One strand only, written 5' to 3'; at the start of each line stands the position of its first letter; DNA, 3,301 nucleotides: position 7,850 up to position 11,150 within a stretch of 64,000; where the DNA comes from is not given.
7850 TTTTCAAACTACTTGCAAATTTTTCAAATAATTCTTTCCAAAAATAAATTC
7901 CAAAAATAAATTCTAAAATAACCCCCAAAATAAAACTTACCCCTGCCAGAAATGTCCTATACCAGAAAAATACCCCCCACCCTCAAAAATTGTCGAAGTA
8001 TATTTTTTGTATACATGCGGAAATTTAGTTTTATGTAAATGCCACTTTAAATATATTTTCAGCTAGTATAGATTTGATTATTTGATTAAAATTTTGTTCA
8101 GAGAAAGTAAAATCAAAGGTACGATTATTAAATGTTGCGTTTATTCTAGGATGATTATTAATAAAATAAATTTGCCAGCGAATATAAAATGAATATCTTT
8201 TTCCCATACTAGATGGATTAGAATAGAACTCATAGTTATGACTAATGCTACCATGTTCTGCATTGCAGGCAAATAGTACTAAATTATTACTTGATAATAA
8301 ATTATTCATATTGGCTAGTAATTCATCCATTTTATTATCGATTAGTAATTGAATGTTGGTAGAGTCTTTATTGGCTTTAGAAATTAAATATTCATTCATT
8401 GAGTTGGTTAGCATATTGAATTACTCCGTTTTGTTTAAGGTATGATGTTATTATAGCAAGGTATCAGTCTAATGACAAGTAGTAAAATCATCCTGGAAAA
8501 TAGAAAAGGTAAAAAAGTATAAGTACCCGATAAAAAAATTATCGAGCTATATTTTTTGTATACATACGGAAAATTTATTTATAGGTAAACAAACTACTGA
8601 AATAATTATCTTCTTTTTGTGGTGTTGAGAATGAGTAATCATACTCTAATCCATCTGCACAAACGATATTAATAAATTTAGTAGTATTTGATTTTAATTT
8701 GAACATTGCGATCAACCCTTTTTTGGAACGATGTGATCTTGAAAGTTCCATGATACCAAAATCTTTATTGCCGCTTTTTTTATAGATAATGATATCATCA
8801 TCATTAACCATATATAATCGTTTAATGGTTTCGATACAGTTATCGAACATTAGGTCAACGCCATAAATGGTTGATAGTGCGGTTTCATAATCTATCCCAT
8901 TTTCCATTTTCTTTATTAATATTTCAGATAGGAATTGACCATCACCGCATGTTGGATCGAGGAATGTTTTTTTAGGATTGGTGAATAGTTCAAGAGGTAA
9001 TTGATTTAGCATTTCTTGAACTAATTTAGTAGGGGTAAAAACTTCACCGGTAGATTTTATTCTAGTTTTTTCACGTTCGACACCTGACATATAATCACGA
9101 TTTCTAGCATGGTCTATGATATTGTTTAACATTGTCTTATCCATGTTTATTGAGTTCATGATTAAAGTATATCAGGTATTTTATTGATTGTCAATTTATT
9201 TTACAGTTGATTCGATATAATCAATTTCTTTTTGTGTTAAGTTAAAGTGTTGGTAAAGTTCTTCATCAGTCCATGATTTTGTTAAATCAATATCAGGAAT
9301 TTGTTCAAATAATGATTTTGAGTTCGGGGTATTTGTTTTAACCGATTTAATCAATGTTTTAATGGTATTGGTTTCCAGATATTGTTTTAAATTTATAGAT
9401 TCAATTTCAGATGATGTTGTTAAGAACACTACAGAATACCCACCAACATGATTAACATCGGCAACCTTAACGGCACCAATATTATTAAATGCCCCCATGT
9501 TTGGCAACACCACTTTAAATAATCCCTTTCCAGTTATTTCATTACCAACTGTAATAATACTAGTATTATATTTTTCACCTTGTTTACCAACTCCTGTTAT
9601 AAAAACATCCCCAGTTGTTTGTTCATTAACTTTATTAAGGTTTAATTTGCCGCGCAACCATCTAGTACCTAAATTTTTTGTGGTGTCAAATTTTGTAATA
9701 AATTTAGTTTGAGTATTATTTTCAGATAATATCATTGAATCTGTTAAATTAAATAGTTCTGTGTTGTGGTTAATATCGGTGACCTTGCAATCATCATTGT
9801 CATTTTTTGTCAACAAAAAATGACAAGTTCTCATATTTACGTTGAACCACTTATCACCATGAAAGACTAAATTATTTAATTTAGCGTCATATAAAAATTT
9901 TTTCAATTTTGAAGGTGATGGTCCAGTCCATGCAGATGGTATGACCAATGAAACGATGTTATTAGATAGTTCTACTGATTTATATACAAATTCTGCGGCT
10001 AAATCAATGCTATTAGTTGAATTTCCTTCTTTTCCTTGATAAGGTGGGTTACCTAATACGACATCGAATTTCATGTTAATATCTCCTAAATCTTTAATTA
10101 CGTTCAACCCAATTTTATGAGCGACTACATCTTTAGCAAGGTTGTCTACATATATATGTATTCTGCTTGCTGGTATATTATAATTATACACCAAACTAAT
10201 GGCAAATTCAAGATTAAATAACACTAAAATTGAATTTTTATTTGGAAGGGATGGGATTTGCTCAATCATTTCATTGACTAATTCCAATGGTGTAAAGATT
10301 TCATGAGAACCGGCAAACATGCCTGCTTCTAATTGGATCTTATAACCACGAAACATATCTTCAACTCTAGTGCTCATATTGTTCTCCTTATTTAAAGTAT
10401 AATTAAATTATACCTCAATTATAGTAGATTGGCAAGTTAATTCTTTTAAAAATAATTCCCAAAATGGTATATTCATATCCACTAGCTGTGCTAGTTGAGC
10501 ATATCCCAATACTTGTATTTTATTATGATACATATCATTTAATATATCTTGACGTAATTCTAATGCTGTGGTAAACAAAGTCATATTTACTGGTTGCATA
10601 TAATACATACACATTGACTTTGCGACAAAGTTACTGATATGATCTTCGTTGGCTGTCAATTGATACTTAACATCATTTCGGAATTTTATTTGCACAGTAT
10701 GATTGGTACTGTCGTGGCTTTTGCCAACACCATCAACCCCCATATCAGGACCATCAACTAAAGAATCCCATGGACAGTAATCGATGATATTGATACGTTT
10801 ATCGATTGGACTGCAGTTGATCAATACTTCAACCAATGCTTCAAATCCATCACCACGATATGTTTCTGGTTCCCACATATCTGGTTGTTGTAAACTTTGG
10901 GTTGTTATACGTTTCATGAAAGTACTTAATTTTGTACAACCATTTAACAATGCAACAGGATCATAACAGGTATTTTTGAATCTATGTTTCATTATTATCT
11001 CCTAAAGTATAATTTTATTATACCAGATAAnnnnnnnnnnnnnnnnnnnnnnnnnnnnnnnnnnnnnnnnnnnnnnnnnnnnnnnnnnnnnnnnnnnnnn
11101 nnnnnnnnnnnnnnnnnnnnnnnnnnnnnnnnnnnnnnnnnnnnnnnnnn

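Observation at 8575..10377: Two adjacent methyltransferase paralogs with complementary motif loss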

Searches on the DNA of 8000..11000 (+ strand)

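Call 5: search_dna_similar(query=window:8000-11000:+, collection=phages, mode=near, max_rows=25)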
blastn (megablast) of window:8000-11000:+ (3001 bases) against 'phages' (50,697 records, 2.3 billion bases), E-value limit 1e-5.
No match.
